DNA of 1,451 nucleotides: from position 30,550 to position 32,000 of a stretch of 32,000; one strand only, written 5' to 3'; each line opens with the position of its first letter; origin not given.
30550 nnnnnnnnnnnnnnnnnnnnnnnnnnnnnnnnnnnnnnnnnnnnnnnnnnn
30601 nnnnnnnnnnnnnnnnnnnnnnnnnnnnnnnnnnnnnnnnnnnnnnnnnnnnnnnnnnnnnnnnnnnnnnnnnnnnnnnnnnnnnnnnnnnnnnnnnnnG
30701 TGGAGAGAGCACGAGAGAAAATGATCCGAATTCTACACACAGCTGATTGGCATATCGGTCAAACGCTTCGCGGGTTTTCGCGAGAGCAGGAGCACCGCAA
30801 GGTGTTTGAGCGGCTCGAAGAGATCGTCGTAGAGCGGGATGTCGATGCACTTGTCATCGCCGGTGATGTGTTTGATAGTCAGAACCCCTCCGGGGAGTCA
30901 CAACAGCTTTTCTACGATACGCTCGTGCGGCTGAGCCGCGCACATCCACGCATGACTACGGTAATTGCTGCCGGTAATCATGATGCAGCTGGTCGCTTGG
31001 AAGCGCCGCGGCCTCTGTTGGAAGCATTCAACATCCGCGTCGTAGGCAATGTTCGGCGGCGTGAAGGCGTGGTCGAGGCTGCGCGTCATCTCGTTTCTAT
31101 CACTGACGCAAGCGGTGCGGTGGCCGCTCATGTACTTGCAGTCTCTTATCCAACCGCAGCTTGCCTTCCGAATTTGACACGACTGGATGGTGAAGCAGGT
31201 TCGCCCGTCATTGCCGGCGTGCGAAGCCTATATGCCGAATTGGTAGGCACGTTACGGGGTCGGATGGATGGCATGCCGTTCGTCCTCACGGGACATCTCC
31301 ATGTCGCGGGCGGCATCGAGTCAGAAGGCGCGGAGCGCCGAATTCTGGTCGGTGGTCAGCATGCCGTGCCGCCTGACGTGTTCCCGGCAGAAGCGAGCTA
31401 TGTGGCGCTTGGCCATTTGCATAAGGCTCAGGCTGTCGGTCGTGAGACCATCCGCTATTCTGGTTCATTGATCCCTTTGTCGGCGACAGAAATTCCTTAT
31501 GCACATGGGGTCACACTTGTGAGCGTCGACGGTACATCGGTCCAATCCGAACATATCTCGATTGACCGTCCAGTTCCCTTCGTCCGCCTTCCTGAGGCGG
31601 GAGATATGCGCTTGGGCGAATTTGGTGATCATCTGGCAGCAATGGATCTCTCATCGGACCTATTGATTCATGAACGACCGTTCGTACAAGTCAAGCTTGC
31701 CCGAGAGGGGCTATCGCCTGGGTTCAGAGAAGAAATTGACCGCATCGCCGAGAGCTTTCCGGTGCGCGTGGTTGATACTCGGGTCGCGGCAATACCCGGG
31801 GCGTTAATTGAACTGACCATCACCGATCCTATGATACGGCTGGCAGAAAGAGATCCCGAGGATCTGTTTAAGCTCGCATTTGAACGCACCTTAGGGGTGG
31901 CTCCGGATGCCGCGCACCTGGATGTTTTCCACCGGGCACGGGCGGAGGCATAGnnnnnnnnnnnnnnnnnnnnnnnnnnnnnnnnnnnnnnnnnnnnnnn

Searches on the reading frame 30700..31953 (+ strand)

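Call 11: search_protein_families(library=pfam, proteins=[window:30700-31953:+], max_evalue=0.001)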
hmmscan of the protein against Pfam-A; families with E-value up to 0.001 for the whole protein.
window:30700-31953:+ (417 aa): 1 family
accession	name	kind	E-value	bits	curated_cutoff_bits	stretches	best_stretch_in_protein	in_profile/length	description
PF00149.33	Metallophos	-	3.6e-11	44.3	21.5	1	9-102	1-81/191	Calcineurin-like phosphoesterase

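Call 52: search_protein_families(library=padloc, proteins=[window:30700-31953:+], max_evalue=0.00001)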
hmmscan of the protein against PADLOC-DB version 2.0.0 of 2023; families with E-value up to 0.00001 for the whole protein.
window:30700-31953:+ (417 aa): 0 families
